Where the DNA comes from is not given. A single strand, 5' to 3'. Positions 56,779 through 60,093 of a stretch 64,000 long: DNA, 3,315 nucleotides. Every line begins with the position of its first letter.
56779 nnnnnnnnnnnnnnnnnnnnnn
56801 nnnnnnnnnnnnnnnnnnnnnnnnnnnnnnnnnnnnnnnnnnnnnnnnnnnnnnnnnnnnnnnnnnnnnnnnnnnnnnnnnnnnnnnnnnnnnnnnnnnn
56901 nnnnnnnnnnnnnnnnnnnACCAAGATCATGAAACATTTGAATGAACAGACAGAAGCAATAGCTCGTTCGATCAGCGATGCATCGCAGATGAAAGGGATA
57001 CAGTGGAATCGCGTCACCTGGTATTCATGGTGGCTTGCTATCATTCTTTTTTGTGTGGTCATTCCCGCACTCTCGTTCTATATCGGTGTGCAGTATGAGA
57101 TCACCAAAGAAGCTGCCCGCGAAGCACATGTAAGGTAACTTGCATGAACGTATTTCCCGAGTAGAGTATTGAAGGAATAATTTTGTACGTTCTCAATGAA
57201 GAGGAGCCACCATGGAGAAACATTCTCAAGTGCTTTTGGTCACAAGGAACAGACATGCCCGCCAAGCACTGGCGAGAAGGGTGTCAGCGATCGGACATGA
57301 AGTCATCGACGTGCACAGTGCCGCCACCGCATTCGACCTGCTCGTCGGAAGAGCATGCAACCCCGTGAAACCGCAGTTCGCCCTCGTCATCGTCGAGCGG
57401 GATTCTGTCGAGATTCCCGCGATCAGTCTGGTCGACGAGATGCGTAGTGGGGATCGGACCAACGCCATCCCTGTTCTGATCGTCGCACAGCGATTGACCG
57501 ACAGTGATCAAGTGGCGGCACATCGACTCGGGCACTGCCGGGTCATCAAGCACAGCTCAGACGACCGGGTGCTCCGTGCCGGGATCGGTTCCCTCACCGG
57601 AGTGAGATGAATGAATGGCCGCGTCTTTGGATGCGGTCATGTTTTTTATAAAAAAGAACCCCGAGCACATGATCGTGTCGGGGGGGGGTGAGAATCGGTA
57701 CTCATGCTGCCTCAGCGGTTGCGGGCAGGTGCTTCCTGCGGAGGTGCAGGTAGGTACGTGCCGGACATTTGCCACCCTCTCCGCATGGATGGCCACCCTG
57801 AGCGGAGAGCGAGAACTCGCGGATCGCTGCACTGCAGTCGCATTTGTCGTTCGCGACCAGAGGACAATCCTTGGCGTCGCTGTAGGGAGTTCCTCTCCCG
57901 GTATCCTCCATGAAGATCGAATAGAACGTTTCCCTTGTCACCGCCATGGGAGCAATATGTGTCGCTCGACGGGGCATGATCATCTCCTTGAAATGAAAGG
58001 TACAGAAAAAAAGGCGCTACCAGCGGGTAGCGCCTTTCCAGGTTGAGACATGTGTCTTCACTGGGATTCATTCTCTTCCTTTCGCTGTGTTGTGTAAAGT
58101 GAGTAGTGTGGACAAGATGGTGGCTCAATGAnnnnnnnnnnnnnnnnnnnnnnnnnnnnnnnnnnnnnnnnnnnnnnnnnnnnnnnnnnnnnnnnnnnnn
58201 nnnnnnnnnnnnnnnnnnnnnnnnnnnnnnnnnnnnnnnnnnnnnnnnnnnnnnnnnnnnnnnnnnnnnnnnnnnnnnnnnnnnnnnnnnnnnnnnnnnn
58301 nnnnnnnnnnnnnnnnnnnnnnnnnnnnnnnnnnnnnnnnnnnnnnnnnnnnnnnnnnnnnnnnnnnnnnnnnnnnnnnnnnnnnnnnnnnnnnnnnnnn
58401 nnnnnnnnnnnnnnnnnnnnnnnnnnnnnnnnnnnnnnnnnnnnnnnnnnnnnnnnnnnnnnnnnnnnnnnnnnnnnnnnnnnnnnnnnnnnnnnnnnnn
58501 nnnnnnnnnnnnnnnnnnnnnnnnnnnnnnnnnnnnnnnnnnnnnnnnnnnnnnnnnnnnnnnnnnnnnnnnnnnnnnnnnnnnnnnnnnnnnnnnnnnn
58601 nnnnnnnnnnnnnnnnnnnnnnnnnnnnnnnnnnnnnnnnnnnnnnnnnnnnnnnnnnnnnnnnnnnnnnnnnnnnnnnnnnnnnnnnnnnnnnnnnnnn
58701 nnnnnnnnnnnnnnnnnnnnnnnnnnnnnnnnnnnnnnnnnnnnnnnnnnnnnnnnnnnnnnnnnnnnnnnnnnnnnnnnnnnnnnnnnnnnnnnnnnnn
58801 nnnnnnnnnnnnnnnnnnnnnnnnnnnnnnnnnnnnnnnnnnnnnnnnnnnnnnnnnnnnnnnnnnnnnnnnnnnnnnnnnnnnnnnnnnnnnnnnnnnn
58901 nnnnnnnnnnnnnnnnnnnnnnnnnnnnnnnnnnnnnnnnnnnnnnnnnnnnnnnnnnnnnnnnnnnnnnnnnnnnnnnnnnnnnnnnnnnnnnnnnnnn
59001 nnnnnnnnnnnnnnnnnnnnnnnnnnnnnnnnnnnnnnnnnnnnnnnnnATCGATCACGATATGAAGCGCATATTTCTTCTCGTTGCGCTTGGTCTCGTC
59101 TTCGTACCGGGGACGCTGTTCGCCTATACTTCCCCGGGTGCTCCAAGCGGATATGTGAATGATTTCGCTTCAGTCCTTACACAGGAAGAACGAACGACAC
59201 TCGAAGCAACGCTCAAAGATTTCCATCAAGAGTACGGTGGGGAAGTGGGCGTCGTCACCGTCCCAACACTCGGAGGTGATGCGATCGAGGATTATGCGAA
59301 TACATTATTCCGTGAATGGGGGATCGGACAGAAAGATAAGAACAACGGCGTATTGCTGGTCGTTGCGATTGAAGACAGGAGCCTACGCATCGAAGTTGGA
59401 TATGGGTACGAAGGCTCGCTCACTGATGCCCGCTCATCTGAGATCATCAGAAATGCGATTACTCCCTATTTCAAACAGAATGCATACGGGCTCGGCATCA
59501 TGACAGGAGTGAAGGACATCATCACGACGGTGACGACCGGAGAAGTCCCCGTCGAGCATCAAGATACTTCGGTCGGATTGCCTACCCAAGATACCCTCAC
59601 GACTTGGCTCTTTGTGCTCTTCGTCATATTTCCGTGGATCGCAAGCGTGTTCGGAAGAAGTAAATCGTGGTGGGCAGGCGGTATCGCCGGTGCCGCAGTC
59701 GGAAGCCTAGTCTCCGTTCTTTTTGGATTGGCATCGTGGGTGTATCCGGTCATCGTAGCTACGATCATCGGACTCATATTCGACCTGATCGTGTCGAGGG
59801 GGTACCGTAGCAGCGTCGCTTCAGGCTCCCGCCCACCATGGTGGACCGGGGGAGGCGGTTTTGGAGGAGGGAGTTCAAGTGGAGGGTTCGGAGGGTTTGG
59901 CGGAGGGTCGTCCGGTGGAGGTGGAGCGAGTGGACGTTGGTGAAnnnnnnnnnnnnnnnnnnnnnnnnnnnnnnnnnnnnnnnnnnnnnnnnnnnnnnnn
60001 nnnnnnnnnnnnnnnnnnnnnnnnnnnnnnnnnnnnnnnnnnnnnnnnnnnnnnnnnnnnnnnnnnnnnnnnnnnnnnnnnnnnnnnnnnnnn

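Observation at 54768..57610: Cluster of three stand-alone receiver-domain proteins with no cognate kinase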

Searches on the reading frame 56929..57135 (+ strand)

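Call 23: search_protein_families(library=ncbifam, proteins=[window:56929-57135:+], max_evalue=0.01)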
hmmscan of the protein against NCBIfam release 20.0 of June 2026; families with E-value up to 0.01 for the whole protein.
window:56929-57135:+ (69 aa): 0 families

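Call 75: search_protein_families(library=pfam, proteins=[window:56929-57135:+], max_evalue=5)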
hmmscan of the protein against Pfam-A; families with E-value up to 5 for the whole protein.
window:56929-57135:+ (69 aa): 1 family
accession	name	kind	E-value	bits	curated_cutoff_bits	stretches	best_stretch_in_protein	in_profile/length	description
PF24073.1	DUF7365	-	0.16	12.6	27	1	35-64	12-41/101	Coiled-coil region of unknown function (DUF7365)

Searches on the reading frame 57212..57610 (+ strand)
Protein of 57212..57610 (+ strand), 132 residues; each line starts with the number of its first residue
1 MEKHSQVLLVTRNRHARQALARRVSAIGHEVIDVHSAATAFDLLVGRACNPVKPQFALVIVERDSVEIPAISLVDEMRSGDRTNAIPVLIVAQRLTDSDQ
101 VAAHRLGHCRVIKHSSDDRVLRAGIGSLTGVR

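Call 3: search_protein_families(library=pfam, proteins=[window:57212-57610:+], max_evalue=0.1)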
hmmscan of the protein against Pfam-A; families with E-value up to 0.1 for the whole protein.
window:57212-57610:+ (132 aa): 0 families

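Call 19: search_solved_structures(query=window:57212-57607:+, max_evalue=10, show_alignments=2)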
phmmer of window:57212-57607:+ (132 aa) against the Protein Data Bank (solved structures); distinct sequences matched with E-value up to 10: 13.
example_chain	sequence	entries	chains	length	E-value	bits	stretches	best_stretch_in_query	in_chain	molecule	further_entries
5ic5_A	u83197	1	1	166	0.01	19.4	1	20-113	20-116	Candidate response regulator, CheY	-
2zay_A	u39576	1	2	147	0.022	18.3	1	18-107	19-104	Response regulator receiver protein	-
3i5a_A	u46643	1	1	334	0.078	16.6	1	5-95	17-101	Response regulator/GGDEF domain protein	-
5ovj_A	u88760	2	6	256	0.16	15.6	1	7-51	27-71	3-oxoacyl-[acyl-carrier-protein] reductase FabG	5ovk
5ovl_A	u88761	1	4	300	0.21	15.2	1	7-51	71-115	3-oxoacyl-[acyl-carrier-protein] reductase FabG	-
7w9h_A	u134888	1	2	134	0.28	14.7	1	5-50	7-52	Response regulator protein FleR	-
1k68_A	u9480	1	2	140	0.34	14.5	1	4-115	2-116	Phytochrome Response Regulator RcpA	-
4uhj_A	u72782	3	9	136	0.41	14.2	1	6-126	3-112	TRANSCRIPTIONAL REGULATORY PROTEIN CPXR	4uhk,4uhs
1jlk_A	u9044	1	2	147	0.74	13.4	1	9-113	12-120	Response regulator RCP1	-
3h1g_A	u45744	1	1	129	0.77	13.3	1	7-113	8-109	Chemotaxis protein cheY homolog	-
1i3c_A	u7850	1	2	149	0.77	13.3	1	9-113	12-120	RESPONSE REGULATOR RCP1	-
3gwg_A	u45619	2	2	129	0.79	13.3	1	7-113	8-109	Chemotaxis protein cheY homolog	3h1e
3h1f_A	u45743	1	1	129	1.6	12.3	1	7-113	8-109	Chemotaxis protein cheY homolog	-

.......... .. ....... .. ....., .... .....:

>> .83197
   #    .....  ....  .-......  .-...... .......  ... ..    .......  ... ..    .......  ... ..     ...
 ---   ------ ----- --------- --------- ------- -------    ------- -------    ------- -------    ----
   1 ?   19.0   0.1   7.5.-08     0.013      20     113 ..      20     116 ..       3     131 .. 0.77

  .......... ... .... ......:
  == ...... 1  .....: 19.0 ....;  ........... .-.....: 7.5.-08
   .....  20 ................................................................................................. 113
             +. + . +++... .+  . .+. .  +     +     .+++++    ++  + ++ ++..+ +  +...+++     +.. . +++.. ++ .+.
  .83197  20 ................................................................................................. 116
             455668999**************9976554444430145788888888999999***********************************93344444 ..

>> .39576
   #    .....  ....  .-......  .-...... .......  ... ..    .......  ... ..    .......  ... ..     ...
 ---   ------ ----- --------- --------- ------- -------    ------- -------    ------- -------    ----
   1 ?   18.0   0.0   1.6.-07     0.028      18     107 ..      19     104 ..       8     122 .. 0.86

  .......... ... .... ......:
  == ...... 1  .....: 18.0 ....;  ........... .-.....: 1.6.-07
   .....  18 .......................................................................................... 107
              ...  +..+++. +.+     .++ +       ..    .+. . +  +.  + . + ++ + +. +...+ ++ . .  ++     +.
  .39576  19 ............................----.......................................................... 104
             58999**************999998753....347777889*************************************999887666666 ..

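Call 23: search_protein_families(library=ncbifam, proteins=[window:57212-57607:+], max_evalue=0.01)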
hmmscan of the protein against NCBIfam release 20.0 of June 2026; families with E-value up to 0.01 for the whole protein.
window:57212-57607:+ (132 aa): 5 families
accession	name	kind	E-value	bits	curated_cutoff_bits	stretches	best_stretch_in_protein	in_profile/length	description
NF007135.0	PRK09581.1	equivalog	0.0024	16.8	474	1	3-112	154-255/457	PleD family two-component system response regulator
TIGR02154.1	PhoB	equivalog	0.0026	17.1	296.2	1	5-107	3-98/226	phosphate regulon transcriptional regulator PhoB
NF045914.1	RespRegNblR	equivalog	0.0051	16.4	300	1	3-105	5-98/228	response regulator transcription factor NblR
NF045505.1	RR_RssB_Pseudo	equivalog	0.0066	15.5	700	1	4-117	5-110/394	two-component system response regulator RssB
NF053854.1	RespRegPhoBBctds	equivalog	0.0072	15.7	270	1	8-108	2-94/225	two-component system response regulator PhoB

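Call 25: find_homologous_proteins(query=window:57212-57607:+, max_evalue=0.001)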
Query window:57212-57607:+ (132 aa): 4 proteins with E <= 0.001 among 61 candidates.
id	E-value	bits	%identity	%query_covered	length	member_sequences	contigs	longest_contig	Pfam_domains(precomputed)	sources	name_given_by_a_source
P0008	1.8e-75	269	98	100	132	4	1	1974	-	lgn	-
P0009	5.7e-66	238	89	100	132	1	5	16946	-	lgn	-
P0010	1.6e-37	146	59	100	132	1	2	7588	-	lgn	-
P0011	6.9e-35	138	60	97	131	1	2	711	-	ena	-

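Call 34: predict_structure(alignment_id=A2)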
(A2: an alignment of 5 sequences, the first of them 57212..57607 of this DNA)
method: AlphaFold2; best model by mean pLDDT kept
length: 132 residues; sequences in the alignment: 5
mean_pLDDT: 68.8   pTM: 0.63
mean pLDDT of the five models: 68.8, 59.6, 59.6, 58.3, 51.8
residues with pLDDT >= 90: 0; 70-90: 70; 50-70: 54; < 50: 8
segments of 3 or more residues with pLDDT < 50: none
pLDDT, mean of each block of 10 residues (from residue 1): 54 71 80 68 65 53 55 72 71 76 80 79 76 48
secondary structure, 60 per line:
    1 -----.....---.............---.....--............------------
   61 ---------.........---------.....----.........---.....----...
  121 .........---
elements in order: E6-10 H14-26 E30-34 H37-48 H70-78 E88-92 H97-105 E109-113 H118-129

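Call 36: search_protein_representatives(alignment_id=A2)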
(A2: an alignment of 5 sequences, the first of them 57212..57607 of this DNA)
Query: 5 sequences, 132 profile positions. Proteins with E-value up to 0.001 (for the whole library): 24; up to 1e-10: 2; up to 1e-30: 1. The best 24 are listed.
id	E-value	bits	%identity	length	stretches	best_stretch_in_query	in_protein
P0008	1.1e-71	255.2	-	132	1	1-132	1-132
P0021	7.1e-20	87.5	-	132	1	3-128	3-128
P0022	4.4e-09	52.6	-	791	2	2-112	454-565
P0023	4.3e-08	49.4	-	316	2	6-112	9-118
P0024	2.5e-06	43.7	-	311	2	5-111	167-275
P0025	2.8e-06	43.5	-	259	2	6-122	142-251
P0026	1.7e-05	41.0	-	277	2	4-110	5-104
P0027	2.6e-05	40.4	-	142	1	2-120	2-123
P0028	7.5e-05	38.9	-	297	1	2-112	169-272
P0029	8.5e-05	38.7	-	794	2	2-129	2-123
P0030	1.2e-04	38.2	-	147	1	5-125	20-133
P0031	1.7e-04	37.7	-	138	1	3-130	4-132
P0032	2.1e-04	37.4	-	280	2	5-96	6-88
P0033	2.4e-04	37.3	-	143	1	1-122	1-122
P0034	2.6e-04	37.1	-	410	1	6-110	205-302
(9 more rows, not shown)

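Call 37: search_protein_families(library=pfam, proteins=[P0021, P0022, P0023, P0024, P0025, P0026, P0027, P0029, P0030, P0031], max_evalue=0.001)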
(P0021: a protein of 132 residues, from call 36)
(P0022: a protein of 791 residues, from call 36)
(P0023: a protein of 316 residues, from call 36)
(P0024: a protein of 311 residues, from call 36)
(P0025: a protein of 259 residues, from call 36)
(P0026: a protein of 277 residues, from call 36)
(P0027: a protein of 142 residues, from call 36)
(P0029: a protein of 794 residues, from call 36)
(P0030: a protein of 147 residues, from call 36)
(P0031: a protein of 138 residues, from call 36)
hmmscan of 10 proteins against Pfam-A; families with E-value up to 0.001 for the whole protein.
P0021 (132 aa): 0 families

P0022 (791 aa): 1 family
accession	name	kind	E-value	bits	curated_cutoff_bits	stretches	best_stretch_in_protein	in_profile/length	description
PF00072.30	Response_reg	-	6.8e-50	168.3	30.2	2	657-768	1-104/111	Response regulator receiver domain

P0023 (316 aa): 1 family
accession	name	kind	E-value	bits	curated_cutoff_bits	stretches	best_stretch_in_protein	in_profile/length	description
PF00072.30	Response_reg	-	4.9e-35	120.5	30.2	2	177-295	1-108/111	Response regulator receiver domain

P0024 (311 aa): 1 family
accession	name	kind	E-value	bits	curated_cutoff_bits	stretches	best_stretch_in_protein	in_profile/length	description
PF00072.30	Response_reg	-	9.8e-30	103.4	30.2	2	169-288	1-109/111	Response regulator receiver domain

P0025 (259 aa): 4 families
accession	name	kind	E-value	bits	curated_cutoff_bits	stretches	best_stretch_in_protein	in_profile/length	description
PF00072.30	Response_reg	-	1.3e-64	215.8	30.2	2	7-118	1-110/111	Response regulator receiver domain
PF20274.4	cREC_REC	-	2.4e-06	28.6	27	0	144-220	3-71/88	Cyclic-phosphate processing Receiver domain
PF23198.2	PDE8A_N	-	5.8e-05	23.5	29.6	0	17-114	23-124/147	PDE8A-like, N-terminal domain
PF20161.5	VpsR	-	0.0001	22.5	23.7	0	154-246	21-112/121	VpsR domain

P0026 (277 aa): 5 families
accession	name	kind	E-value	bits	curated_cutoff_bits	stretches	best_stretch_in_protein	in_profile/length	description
PF00072.30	Response_reg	-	2.1e-62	208.6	30.2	2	8-119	1-110/111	Response regulator receiver domain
PF20161.5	VpsR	-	3.8e-06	27.1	23.7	0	146-253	13-116/121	VpsR domain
PF23198.2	PDE8A_N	-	2.5e-05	24.6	29.6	0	12-117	17-126/147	PDE8A-like, N-terminal domain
PF21332.3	AmiR_N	-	0.0001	22.7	27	0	146-255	3-105/111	AmiR, N-terminal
PF20274.4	cREC_REC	-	0.00091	20.3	27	0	165-220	12-69/88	Cyclic-phosphate processing Receiver domain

P0027 (142 aa): 1 family
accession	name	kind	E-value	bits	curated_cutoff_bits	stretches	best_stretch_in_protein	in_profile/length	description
PF00072.30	Response_reg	-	9.1e-16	58.4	30.2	1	7-117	1-100/111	Response regulator receiver domain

P0029 (794 aa): 9 families
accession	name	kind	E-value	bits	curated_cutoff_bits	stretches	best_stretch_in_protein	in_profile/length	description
PF00072.30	Response_reg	-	3.1e-38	130.8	30.2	2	7-119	1-110/111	Response regulator receiver domain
PF08448.16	PAS_4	-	5.1e-23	81.8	23.1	2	317-417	1-110/110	PAS fold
PF08447.18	PAS_3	-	1.9e-22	79.8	25.6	1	205-292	2-88/89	PAS fold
PF02518.31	HATPase_c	-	2.1e-21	76.9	26.4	1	538-658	2-109/111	Histidine kinase-, DNA gyrase B-, and HSP90-like ATPase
PF00989.32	PAS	-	5.8e-11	42.8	22.6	1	313-378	3-69/113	PAS fold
PF13426.13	PAS_9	-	3.1e-08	34.3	27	0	333-414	13-103/103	PAS domain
PF00512.31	HisKA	-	4.3e-08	33.5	26.9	1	433-494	4-64/66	His Kinase A (phospho-acceptor) domain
PF12860.13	PAS_7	-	0.00049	20.7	27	0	317-420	1-115/115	PAS fold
PF02310.24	B12-binding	-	0.00089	19.5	32.1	0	13-114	13-117/121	B12 binding domain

P0030 (147 aa): 2 families
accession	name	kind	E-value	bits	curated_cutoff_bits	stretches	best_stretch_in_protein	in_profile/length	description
PF00072.30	Response_reg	-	4.7e-32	110.9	30.2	1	23-131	2-108/111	Response regulator receiver domain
PF23198.2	PDE8A_N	-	3.4e-06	27.5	29.6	1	22-105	13-97/147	PDE8A-like, N-terminal domain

P0031 (138 aa): 2 families
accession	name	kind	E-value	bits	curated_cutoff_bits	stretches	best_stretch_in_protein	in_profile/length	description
PF00072.30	Response_reg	-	9.5e-18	64.8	30.2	1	8-127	1-110/111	Response regulator receiver domain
PF24896.1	Receiver_CRE1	-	0.00086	20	27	0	9-105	10-111/136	AHK4/CRE1/WOL first receiver domain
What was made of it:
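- Checked: Its profile nevertheless hits ordinary REC proteins at E=4e-9 to 1e-3 (calls 36, 37).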

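Call 38: fold_search(model_id=the predicted structure, library=pdb)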
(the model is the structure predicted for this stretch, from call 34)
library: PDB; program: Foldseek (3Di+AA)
matches with E <= 10: 1450; with E <= 0.001: 217
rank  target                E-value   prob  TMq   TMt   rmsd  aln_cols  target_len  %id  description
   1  4jav_D                6.6e-06  1.00  0.67  0.72   3.3       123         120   18  Structural basis of a rationally rewired protein-protein interface (HK853wt and RR468mutant V13P, L14I, I17M and N21V) (released 2013-09-04)
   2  5uht_B                8.0e-06  1.00  0.65  0.70   4.0       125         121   16  Structure of the Thermotoga maritima HK853-BeF3-RR468 complex at pH 5.0 (released 2017-12-27)
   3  3gl9_B                1.5e-05  1.00  0.70  0.76   3.1       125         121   18  The structure of a histidine kinase-response regulator complex sheds light into two-component signaling and reveals a  (released 2009-10-27)
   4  3gt7                  1.6e-05  1.00  0.66  0.66   4.0       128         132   17  CRYSTAL STRUCTURE OF SIGNAL RECEIVER DOMAIN OF SIGNAL TRANSDUCTION HISTIDINE KINASE FROM Syntrophus aciditrophicus (released 2009-04-14)
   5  6rh1_C                1.7e-05  1.00  0.68  0.73   3.1       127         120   18  Revisiting pH-gated conformational switch. Complex HK853-RR468 D53A pH 7 (released 2020-02-19)
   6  6is1_B                1.7e-05  1.00  0.67  0.71   3.9       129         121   16  Crystal Structure of Staphylococcus aureus response regulator ArlR receiver domain in complex with BeF3 and Mg (released 2019-10-30)
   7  6rh8_C                2.1e-05  1.00  0.65  0.70   3.9       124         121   16  Revisiting pH-gated conformational switch. Complex HK853 mutant H260A -RR468 mutant D53A pH 5.3 (released 2020-02-19)
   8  1u8t_A                2.2e-05  1.00  0.69  0.72   3.6       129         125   15  Crystal structure of CheY D13K Y106W alone and in complex with a FliM peptide (released 2004-10-05)
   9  4ja2                  2.3e-05  1.00  0.68  0.73   3.4       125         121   18  Structural basis of a rationally rewired protein-protein interface (RR468mutant V13P, L14I, I17M and N21V) (released 2013-09-04)
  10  8wiw_4                2.5e-05  1.00  0.70  0.72   3.4       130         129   15  Cryo-EM structure of the flagellar C ring in the CW state (released 2024-09-04)
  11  2a9o                  2.5e-05  1.00  0.63  0.69   4.2       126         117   16  Crystal structures of an activated YycF homologue, the essential response regulator from S.pneumoniae in complex with Be (released 2006-09-26)
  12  1e6l                  2.7e-05  1.00  0.70  0.72   3.1       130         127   15  Two-component signal transduction system D13A mutant of CheY (released 2001-03-05)
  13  6z4c_B                3.2e-05  1.00  0.64  0.67   3.6       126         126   22  The structure of the N-terminal domain of RssB from E. coli (released 2020-07-29)
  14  1i3c_B                3.2e-05  1.00  0.57  0.54   6.2       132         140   16  RESPONSE REGULATOR FOR CYANOBACTERIAL PHYTOCHROME, RCP1 (released 2002-03-06)
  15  3fgz_A                3.4e-05  1.00  0.70  0.71   3.6       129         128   16  Crystal Structure of CheY triple mutant F14E, N59M, E89R complexed with BeF3- and Mn2+ (released 2009-09-22)
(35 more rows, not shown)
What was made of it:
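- On Response regulator receiver domain (REC, PF00072): All 50 Foldseek PDB hits listed are receiver domains, with probability 1.0 and TM 0.6-0.7 (calls 34, 38).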

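Call 59: find_related_loci(query=A3, collection=metagenome_contigs, flank=10000)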
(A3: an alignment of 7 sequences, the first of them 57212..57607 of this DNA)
Query A3 (132 aa) in metagenome_contigs; peptide patterns used: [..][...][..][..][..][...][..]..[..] (x = any residue, [..] = any of these).
276 stretches matched a pattern, but none encodes a relative of the query by tblastn (E <= 1e-3).

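Call 61: search_protein_families(library=padloc, proteins=[window:57212-57607:+], max_evalue=0.001)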
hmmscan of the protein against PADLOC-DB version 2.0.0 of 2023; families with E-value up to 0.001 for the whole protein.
window:57212-57607:+ (132 aa): 0 families

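Call 75: search_protein_families(library=pfam, proteins=[window:57212-57607:+], max_evalue=5)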
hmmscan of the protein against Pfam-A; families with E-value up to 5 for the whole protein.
window:57212-57607:+ (132 aa): 1 family
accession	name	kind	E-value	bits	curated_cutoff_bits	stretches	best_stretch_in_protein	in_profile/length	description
PF00413.30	Peptidase_M10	-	0.15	12.4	24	1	93-119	103-129/159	Matrixin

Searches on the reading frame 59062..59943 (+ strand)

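Call 3: search_protein_families(library=pfam, proteins=[window:59062-59943:+], max_evalue=0.1)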
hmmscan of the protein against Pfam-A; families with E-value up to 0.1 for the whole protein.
window:59062-59943:+ (293 aa): 3 families
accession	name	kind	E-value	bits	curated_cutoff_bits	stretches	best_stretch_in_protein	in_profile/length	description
PF04536.20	TPM_phosphatase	-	9.7e-44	148.8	22.1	1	32-155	1-124/125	TPM domain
PF17175.10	MOLO1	-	0.00059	20.5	27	0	74-105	90-121/122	Modulator of levamisole receptor-1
PF13801.11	Metal_resist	-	0.031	14.9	29.2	1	7-57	7-60/125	Heavy-metal resistance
